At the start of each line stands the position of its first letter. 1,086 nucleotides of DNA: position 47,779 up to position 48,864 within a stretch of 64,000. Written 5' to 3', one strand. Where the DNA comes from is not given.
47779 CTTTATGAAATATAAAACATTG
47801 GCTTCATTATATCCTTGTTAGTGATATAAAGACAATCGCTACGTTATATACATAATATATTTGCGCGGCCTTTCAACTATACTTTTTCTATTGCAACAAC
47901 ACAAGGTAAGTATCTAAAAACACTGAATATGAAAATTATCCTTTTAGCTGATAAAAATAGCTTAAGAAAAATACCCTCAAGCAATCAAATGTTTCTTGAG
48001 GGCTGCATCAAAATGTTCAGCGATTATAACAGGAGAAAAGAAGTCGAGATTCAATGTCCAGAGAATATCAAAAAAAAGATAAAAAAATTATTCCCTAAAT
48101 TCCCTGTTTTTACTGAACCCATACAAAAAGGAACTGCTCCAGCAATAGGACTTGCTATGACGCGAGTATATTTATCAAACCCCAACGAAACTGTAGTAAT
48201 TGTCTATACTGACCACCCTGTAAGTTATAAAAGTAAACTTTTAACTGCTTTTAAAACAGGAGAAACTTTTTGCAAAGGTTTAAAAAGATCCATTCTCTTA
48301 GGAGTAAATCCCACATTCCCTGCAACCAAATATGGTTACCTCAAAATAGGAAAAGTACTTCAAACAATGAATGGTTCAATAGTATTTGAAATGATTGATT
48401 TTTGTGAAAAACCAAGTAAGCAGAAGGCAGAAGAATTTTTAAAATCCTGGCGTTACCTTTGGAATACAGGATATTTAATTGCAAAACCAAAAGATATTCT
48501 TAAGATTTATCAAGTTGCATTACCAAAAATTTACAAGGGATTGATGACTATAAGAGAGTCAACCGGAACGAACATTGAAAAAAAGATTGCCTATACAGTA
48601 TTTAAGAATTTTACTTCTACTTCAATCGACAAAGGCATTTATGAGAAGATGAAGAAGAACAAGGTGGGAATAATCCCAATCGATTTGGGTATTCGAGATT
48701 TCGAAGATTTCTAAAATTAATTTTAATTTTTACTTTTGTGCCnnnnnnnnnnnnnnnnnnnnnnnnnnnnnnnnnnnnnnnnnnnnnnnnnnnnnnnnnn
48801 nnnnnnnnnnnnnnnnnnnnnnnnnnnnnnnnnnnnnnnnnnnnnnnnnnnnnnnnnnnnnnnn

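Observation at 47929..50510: Sugar-activation cassette: ManC-like nucleotidyltransferase with degenerate Gly loop + GHMP kinase + Cof-type phosphatase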

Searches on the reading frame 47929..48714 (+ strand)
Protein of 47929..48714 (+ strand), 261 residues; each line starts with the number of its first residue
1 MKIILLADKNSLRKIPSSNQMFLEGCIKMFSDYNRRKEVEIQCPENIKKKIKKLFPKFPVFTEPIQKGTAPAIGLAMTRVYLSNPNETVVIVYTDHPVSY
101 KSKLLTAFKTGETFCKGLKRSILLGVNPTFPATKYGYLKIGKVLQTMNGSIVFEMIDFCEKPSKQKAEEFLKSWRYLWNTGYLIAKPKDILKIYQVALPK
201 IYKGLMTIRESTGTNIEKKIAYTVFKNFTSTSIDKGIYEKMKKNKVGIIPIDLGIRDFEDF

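Call 3: search_protein_families(library=pfam, proteins=[window:47929-48714:+], max_evalue=0.01)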
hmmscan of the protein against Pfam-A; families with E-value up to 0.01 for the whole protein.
window:47929-48714:+ (261 aa): 1 family
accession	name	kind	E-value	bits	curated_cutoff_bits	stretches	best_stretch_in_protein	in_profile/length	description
PF00483.29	NTP_transferase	-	3.9e-11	43.4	21.2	1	43-192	65-193/245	Nucleotidyl transferase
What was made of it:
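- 47929..48714 (+): ManC-derived nucleotidyltransferase-fold protein (261 aa) that lacks the GGxGxR(L/F)WP loop, the PKQ segment and the C-terminal beta-helix domain. It keeps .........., TDH, YGY, FCEKP, WNTG, SIDK and D252. Probable pseudo-enzyme or ligand-binding subunit. Pfam PF00483 matches only profile positions 65-193 (call 3).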

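Call 4: search_protein_families(library=ncbifam, proteins=[window:47929-48714:+], max_evalue=0.01)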
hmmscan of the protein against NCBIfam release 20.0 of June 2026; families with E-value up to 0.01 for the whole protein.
window:47929-48714:+ (261 aa): 3 families
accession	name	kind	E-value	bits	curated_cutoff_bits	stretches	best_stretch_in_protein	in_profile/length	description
TIGR01479.1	GMP_PMI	equivalog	2e-26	92.8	372.95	1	60-257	77-269/467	mannose-1-phosphate guanylyltransferase/mannose-6-phosphate isomerase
NF012004.0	PRK15460.1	equivalog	2.1e-16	59.7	859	1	60-257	82-279/478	mannose-1-phosphate guanyltransferase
NF010933.0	PRK14353.1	equivalog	0.00073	18.3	505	1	45-138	60-146/453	bifunctional UDP-N-acetylglucosamine diphosphorylase/glucosamine-1-phosphate N-acetyltransferase GlmU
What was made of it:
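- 47929..48714 (+): TIGR01479 scores 92.8 bits against a cut-off of 373 (call 4).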

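Call 6: search_solved_structures(query=window:47929-48714:+, max_evalue=0.01, show_alignments=3)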
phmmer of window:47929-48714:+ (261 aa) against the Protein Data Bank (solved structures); distinct sequences matched with E-value up to 0.01: 3.
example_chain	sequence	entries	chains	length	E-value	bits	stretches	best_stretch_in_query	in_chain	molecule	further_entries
2x5s_A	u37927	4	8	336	1.7e-20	76.9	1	47-249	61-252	MANNOSE-1-PHOSPHATE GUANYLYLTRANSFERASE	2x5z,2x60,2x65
2cu2_A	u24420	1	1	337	3.4e-10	43.1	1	60-246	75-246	putative mannose-1-phosphate guanylyl transferase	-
2qh5_A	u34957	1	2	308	9.4e-07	31.9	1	45-242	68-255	Mannose-6-phosphate isomerase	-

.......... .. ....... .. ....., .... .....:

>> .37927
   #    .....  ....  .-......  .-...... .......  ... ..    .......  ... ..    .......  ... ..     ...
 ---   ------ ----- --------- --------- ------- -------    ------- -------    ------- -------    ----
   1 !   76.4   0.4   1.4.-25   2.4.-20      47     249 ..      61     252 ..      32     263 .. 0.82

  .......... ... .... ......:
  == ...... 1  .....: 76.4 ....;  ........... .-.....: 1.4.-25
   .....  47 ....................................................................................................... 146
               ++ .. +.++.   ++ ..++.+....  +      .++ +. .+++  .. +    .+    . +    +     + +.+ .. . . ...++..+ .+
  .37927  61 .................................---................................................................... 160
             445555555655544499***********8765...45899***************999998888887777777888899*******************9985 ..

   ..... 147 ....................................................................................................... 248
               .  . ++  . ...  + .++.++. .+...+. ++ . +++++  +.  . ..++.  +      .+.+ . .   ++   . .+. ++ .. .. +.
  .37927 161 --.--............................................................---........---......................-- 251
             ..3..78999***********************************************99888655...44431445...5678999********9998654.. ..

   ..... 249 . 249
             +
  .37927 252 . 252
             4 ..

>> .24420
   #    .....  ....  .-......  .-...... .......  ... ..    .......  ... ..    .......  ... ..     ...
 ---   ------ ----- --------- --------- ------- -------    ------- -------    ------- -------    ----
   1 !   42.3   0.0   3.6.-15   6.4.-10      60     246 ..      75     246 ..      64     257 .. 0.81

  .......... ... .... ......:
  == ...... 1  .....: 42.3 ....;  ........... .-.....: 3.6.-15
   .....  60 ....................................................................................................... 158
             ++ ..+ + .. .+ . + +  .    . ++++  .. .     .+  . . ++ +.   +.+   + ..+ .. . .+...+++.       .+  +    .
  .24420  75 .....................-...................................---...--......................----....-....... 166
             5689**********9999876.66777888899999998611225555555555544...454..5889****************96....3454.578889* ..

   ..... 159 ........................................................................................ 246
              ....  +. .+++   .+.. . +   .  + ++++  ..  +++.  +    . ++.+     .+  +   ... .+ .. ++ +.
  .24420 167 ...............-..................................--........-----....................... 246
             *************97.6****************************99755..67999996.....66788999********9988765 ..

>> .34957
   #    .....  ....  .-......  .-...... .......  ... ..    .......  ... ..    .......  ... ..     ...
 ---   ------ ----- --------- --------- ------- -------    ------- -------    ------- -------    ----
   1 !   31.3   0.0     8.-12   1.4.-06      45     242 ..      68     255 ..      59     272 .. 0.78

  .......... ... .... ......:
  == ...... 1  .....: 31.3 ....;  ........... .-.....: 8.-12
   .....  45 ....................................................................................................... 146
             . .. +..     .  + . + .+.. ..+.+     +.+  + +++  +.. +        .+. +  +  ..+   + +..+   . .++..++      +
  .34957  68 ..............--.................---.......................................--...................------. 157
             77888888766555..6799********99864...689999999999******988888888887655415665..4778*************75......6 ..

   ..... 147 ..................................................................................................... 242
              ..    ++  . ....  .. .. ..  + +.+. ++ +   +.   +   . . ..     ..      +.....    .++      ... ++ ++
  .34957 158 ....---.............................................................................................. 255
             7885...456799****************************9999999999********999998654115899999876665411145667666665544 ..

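Call 8: find_homologous_proteins(query=window:47929-48714:+, max_evalue=0.001)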
Query window:47929-48714:+ (261 aa): 15 proteins with E <= 0.001 among 419 candidates.
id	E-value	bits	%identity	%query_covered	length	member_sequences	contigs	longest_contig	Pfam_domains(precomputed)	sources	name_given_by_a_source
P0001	1.1e-169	580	100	100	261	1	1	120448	PF00483.30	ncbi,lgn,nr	ncbi:hypothetical protein JW766_01970 [Candidatus Dojkabacteria bacterium]|nr:hypothetical protein [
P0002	4.1e-99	349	58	99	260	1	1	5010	PF00483.30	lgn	-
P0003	1.7e-87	311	52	100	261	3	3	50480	PF00483.30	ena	-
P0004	4.5e-85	303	49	100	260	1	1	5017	PF00483.30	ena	-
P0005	3.4e-84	300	52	100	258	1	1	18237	PF00483.30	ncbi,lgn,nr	ncbi:MAG: sugar phosphate nucleotidyltransferase [Candidatus Dojkabacteria bacterium]|nr:sugar phosp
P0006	6.5e-84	299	53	99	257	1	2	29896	PF00483.30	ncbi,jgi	jgi:mannose-1-phosphate guanylyltransferase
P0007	5.9e-83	296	54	99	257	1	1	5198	PF00483.30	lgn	-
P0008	9.0e-83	296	53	99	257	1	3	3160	PF00483.30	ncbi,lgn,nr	ncbi:hypothetical protein KBD45_08495 [Candidatus Dojkabacteria bacterium]|nr:hypothetical protein [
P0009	1.6e-79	285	53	95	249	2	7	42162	PF00483.30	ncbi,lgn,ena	-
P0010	7.4e-79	283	49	100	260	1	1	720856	PF00483.30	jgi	jgi:mannose-1-phosphate guanylyltransferase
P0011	1.6e-69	252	43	99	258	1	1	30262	PF00483.30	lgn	-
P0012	3.5e-55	205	41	98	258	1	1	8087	PF00483.30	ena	-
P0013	1.3e-16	79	27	81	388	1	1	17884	PF00483.30,PF22640.2,PF12804.14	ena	-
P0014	3.6e-15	74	36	50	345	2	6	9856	PF00483.30,PF22640.2,PF12804.14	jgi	jgi:mannose-1-phosphate guanylyltransferase/mannose-6-phosphate isomerase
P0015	1.3e-12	66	25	76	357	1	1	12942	PF00483.30,PF12804.14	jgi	jgi:mannose-1-phosphate guanylyltransferase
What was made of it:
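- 47929..48714 (+): Orthologues are 41-58% identical and 249-261 aa long (call 8).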

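Call 11: find_encoding_contigs(protein=P0010, flank=10000, max_places=2)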
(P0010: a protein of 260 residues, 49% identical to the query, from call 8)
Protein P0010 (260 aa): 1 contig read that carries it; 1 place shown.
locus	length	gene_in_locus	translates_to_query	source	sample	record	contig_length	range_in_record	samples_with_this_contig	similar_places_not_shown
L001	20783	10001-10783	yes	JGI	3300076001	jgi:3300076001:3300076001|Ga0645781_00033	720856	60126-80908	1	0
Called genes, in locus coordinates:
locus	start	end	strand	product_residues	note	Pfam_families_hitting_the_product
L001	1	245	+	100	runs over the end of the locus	-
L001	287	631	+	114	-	-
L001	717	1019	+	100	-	-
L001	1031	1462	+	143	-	-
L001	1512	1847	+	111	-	-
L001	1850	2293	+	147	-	-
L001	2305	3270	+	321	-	-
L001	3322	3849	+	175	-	PF12773:DZR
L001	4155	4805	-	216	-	PF00702:Hydrolase, PF13419:HAD_2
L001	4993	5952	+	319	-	-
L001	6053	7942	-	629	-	PF08308:PEGA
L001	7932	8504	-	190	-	PF04542:Sigma70_r2, PF08281:Sigma70_r4_2, PF04545:Sigma70_r4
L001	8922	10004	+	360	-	PF07787:TMEM43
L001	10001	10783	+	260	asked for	PF00483:NTP_transferase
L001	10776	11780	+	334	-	PF10509:GalKase_gal_bdg (faint), PF00288:GHMP_kinases_N, PF08544:GHMP_kinases_C (weak)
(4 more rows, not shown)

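Call 12: find_encoding_contigs(protein=P0003, flank=10000, max_places=2)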
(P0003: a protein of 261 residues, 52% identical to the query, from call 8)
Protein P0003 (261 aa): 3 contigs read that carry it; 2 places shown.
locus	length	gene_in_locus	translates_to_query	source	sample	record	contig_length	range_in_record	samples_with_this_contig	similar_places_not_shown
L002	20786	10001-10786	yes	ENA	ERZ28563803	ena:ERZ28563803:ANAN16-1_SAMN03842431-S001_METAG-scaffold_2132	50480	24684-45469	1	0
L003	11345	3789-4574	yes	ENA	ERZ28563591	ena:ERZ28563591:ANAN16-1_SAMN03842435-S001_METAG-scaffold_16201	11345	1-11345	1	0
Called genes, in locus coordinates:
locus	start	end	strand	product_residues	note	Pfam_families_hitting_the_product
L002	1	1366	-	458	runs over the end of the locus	PF02874:ATP-synt_ab_N, PF00006:ATP-synt_ab, PF22919:ATP-synt_VA_C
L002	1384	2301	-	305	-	PF00231:ATP-synt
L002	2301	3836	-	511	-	PF02874:ATP-synt_ab_N (weak), PF00006:ATP-synt_ab, PF00306:ATP-synt_ab_C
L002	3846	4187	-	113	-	PF00213:OSCP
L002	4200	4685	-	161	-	PF00430:ATP-synt_B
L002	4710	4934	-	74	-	PF00137:ATP-synt_C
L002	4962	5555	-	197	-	-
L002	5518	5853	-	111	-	-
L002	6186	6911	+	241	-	-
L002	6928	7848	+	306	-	PF02424:ApbE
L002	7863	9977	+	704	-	PF02878:PGM_PMM_I, PF02879:PGM_PMM_II, PF02880:PGM_PMM_III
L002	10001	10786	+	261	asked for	PF00483:NTP_transferase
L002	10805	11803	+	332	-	PF10509:GalKase_gal_bdg (weak), PF00288:GHMP_kinases_N, PF08544:GHMP_kinases_C (weak)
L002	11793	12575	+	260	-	PF00702:Hydrolase (faint), PF05116:S6PP, PF08282:Hydrolase_3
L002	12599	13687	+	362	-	PF00483:NTP_transferase, PF22640:ManC_GMP_beta-helix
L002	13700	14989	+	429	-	PF24948:Citrate_synth_N, PF08442:ATP-grasp_2, PF16114:Citrate_bind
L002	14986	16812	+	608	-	PF00549:Ligase_CoA, PF00285:Citrate_synt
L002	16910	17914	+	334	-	PF00106:adh_short (weak), PF01073:3Beta_HSD, PF01370:Epimerase, PF02719:Polysacc_synt_2, PF04321:RmlD_sub_bind, PF07993:NAD_binding_4 (faint), PF08659:KR (weak), PF16363:GDP_Man_Dehyd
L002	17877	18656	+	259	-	PF00535:Glycos_transf_2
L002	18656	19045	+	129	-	-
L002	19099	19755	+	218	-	PF20706:GT4-conflict, PF00534:Glycos_transf_1, PF13692:Glyco_trans_1_4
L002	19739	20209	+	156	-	PF04138:GtrA_DPMS_TM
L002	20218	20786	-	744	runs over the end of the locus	PF20706:GT4-conflict (weak), PF00534:Glycos_transf_1, PF13692:Glyco_trans_1_4, PF00534:Glycos_transf_1, PF13692:Glyco_trans_1_4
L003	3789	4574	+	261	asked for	PF00483:NTP_transferase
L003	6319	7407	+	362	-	PF00483:NTP_transferase, PF22640:ManC_GMP_beta-helix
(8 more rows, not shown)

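Call 14: find_encoding_contigs(protein=P0009, flank=8000, max_places=2)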
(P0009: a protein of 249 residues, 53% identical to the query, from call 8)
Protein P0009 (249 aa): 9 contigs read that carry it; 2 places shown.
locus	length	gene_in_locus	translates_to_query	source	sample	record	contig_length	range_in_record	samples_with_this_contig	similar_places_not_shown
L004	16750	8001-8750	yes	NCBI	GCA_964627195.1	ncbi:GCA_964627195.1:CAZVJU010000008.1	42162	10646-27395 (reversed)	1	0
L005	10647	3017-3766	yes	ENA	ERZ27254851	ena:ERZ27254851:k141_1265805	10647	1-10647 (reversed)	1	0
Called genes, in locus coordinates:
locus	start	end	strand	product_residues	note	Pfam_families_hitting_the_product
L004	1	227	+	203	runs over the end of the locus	PF00081:Sod_Fe_N, PF02777:Sod_Fe_C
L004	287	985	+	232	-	PF09312:SurA_N (faint), PF13624:SurA_N_3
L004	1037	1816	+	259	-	PF01026:TatD_DNase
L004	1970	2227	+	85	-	PF18893:DUF5652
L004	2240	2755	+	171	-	PF02075:RuvC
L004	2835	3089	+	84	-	-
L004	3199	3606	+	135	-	PF18894:PhageMetallopep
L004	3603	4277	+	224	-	-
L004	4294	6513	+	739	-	PF02878:PGM_PMM_I (weak), PF02879:PGM_PMM_II (faint)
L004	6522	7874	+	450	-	PF02878:PGM_PMM_I, PF02879:PGM_PMM_II, PF02880:PGM_PMM_III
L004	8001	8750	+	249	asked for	PF00483:NTP_transferase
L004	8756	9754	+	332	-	PF10509:GalKase_gal_bdg (weak), PF00288:GHMP_kinases_N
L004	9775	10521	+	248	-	PF00702:Hydrolase (faint), PF08282:Hydrolase_3 (weak), PF05116:S6PP, PF08282:Hydrolase_3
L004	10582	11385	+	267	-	PF00459:Inositol_P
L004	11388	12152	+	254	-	PF00459:Inositol_P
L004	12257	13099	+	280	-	PF00459:Inositol_P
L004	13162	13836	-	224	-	PF01797:Y1_Tnp (weak)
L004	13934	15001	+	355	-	PF01380:SIS (weak), PF10432:bact-PGI_C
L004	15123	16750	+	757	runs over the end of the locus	PF01326:PPDK_N, PF00391:PEP-utilizers, PF02896:PEP-utilizers_C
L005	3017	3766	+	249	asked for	PF00483:NTP_transferase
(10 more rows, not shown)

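Call 15: find_encoding_contigs(protein=P0011, flank=8000, max_places=1)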
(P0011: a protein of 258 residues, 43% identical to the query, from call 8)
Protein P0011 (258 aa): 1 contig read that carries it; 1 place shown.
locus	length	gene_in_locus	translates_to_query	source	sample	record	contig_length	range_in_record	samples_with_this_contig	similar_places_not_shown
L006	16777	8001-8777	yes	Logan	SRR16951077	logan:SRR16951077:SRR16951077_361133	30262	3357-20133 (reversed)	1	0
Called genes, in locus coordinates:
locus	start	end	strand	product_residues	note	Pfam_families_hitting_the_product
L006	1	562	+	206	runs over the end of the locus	-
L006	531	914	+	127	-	-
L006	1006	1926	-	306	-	PF01368:DHH (weak)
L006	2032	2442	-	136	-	-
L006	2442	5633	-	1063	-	PF00580:UvrD-helicase, PF01443:Viral_helicase1 (faint), PF13245:AAA_19, PF13361:UvrD_C, PF13538:UvrD_C_2 (faint), PF12705:PDDEXK_1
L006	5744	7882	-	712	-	PF02878:PGM_PMM_I, PF02879:PGM_PMM_II, PF02880:PGM_PMM_III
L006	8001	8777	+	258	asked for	PF00483:NTP_transferase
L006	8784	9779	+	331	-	PF10509:GalKase_gal_bdg (weak), PF00288:GHMP_kinases_N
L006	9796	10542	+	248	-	PF00702:Hydrolase (faint), PF05116:S6PP, PF08282:Hydrolase_3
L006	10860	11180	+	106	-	PF01541:GIY-YIG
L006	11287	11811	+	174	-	PF00565:SNase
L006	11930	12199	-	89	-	-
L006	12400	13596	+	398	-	PF13742:tRNA_anti_2, PF02601:Exonuc_VII_L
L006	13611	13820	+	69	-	PF02609:Exonuc_VII_S (weak)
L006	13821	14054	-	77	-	PF08984:DUF1858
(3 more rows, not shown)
